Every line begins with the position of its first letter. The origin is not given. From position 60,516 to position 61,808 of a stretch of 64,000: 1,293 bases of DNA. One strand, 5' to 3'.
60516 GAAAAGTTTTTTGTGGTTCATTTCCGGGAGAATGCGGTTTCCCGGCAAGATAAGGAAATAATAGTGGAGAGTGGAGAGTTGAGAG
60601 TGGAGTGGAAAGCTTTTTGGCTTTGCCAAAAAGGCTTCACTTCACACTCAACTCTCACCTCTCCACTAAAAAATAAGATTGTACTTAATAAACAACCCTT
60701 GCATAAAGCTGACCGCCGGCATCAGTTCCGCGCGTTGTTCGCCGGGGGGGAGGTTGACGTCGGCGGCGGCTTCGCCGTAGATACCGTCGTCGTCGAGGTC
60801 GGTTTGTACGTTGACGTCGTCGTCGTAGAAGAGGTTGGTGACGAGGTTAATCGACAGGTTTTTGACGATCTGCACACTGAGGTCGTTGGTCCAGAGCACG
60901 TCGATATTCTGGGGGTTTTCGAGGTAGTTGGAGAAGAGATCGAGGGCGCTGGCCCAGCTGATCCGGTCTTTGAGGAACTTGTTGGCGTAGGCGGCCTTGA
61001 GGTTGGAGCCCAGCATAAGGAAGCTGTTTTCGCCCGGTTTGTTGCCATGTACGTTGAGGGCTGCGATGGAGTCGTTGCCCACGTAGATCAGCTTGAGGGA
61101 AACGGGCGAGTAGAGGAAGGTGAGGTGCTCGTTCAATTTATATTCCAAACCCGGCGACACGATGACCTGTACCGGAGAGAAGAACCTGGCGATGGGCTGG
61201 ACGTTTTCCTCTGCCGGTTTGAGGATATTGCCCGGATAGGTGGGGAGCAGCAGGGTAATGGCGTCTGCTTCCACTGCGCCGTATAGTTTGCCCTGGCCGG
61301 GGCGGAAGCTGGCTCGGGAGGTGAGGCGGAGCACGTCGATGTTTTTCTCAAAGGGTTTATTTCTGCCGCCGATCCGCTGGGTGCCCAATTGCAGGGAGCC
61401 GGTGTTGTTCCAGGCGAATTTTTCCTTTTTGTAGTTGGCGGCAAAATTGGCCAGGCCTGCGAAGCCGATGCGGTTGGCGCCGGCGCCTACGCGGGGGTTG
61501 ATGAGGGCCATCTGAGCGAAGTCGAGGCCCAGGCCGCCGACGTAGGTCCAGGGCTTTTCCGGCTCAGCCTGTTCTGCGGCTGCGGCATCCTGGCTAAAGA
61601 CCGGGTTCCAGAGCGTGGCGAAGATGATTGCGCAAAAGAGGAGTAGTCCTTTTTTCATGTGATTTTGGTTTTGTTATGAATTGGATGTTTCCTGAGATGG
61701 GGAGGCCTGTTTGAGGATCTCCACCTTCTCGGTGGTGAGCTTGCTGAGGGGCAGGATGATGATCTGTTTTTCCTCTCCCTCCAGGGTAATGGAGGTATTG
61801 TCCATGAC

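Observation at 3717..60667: Window-wide class of stuttered-word intergenic hairpins with shared architecture but mostly unrelated sequence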

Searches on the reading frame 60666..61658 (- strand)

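Call 13: search_protein_families(library=ncbifam, proteins=[window:60666-61658:-])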
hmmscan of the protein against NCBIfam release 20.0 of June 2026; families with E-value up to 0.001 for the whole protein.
window:60666-61658:- (330 aa): 0 families

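Call 67: search_protein_families(library=pfam, proteins=[window:60666-61658:-])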
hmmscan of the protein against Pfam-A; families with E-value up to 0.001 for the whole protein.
window:60666-61658:- (330 aa): 1 family
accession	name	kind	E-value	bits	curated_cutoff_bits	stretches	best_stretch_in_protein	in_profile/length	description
PF11276.14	DUF3078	-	4.6e-14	53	25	1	51-141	5-92/92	Protein of unknown function (DUF3078)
